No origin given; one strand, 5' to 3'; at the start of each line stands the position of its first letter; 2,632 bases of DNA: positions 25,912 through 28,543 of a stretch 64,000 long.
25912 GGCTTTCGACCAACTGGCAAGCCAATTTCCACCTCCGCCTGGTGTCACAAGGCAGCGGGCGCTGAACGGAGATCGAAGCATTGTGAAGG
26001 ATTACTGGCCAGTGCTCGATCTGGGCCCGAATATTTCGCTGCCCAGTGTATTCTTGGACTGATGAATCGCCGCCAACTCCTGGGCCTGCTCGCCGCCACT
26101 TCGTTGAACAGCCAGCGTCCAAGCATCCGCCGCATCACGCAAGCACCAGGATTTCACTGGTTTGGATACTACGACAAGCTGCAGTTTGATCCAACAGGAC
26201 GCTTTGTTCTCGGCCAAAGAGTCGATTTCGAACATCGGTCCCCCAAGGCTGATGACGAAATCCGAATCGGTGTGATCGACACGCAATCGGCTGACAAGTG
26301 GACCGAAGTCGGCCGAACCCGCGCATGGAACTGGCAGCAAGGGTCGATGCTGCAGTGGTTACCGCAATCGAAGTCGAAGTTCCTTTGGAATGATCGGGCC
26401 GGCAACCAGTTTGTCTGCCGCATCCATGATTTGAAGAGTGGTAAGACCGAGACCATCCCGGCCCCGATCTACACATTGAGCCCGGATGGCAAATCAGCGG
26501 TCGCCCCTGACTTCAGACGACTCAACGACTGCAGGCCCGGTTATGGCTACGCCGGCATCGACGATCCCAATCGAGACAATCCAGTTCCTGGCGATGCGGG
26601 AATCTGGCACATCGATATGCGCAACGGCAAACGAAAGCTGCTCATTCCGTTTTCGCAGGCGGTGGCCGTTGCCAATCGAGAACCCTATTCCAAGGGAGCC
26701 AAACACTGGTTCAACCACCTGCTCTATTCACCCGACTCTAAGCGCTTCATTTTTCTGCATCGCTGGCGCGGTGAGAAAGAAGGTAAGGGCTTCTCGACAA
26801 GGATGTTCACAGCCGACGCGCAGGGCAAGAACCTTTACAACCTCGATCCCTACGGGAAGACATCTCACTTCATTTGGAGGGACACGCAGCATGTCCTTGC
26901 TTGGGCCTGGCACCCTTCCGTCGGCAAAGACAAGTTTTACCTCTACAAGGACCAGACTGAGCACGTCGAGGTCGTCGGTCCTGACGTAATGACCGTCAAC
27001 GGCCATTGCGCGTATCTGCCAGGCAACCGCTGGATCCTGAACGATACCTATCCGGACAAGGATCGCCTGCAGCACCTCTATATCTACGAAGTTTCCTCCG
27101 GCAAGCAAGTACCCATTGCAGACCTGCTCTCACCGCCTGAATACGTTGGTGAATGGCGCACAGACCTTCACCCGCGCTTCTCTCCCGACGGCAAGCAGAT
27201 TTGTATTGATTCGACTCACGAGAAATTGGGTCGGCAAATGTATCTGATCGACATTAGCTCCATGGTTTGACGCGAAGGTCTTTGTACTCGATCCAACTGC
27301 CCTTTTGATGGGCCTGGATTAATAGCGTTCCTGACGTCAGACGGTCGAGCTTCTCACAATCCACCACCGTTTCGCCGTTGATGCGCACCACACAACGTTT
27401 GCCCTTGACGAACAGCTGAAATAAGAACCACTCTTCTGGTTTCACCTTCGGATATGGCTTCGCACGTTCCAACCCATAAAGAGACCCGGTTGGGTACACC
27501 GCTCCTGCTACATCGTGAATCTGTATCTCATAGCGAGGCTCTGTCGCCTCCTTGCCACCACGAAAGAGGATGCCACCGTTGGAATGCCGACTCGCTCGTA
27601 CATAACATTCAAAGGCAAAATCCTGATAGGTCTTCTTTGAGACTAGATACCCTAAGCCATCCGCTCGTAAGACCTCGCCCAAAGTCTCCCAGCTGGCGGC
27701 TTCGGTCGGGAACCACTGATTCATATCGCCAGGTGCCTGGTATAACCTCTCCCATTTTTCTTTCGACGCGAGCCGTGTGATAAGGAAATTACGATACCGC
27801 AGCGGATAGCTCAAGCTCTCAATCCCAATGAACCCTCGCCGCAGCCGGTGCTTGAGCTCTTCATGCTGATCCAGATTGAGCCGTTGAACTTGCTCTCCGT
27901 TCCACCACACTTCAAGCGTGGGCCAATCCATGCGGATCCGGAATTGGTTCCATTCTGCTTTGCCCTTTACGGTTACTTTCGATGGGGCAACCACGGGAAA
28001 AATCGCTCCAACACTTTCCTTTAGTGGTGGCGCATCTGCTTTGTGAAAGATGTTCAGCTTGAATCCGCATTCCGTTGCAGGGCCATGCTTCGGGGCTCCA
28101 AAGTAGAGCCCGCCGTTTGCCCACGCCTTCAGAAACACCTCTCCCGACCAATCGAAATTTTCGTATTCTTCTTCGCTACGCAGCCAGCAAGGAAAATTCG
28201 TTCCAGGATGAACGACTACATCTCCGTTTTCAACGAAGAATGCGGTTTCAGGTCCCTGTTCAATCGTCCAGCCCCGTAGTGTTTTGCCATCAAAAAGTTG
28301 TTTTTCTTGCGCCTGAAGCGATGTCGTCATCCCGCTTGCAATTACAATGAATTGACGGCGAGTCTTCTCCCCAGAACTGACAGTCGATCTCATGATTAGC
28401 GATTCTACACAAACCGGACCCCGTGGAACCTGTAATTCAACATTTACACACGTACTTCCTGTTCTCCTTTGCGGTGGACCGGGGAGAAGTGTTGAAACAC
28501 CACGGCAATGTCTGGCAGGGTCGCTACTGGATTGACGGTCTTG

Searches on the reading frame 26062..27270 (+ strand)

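Call 3: search_protein_families(library=pfam, proteins=[window:26062-27270:+], max_evalue=1)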
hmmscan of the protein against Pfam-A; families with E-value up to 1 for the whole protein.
window:26062-27270:+ (402 aa): 1 family
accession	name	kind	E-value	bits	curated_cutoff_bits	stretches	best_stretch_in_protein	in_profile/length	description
PF07676.18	PD40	-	0.00011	22.4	20.9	1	370-385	13-28/38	WD40-like Beta Propeller Repeat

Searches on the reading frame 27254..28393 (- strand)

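Call 3: search_protein_families(library=pfam, proteins=[window:27254-28393:-], max_evalue=1)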
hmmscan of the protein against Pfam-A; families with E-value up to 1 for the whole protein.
window:27254-28393:- (379 aa): 3 families
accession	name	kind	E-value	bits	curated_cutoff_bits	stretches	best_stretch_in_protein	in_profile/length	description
PF06439.18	3keto-disac_hyd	-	2.1e-50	171.8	26.8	2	31-205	3-186/187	3-keto-disaccharide hydrolase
PF20407.5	DUF1583_N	-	0.0034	17.6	22.9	0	310-347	79-116/150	Domain of unknown function (DUF1583_N)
PF10399.14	UCR_Fe-S_N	-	0.024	14.5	24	1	4-23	3-22/41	Ubiquitinol-cytochrome C reductase Fe-S subunit TAT signal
